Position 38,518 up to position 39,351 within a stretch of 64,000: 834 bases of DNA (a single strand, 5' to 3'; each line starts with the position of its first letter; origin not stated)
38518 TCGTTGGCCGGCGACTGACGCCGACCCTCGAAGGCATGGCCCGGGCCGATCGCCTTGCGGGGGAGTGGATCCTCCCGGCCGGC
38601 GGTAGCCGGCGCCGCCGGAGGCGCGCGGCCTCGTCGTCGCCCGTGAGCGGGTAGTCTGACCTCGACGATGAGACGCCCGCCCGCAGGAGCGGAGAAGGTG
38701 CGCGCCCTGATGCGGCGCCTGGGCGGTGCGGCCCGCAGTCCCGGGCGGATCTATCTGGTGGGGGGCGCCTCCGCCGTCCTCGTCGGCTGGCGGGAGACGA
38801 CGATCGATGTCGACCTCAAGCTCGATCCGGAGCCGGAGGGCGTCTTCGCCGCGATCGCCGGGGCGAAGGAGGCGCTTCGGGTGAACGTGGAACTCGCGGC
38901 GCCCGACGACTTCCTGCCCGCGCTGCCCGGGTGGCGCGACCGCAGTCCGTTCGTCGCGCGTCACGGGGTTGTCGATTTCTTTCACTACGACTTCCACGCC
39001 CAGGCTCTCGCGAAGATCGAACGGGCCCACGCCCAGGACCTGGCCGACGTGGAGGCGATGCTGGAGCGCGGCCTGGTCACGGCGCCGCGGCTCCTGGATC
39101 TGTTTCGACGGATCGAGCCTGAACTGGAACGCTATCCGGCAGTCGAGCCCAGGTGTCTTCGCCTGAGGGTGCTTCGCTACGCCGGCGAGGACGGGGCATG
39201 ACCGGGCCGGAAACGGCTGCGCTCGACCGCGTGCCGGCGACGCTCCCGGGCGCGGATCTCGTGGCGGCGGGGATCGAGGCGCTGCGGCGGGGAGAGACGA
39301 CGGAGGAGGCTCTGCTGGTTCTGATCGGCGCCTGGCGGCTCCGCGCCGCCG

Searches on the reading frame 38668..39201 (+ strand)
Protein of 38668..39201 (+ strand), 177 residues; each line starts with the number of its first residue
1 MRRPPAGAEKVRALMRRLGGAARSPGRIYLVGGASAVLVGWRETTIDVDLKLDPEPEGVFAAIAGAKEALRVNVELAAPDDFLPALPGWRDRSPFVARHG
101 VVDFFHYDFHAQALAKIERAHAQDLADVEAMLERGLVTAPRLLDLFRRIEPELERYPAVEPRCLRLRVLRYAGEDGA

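Call 44: search_protein_families(library=pfam, proteins=[window:38668-39201:+], max_evalue=0.001)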
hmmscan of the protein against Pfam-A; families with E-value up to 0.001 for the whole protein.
window:38668-39201:+ (177 aa): 1 family
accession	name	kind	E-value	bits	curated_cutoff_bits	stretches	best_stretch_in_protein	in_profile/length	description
PF19502.5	DUF6036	-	4.5e-05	23.8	23.6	1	28-132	22-119/164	Nucleotidyltransferase of unknown function (DUF6036)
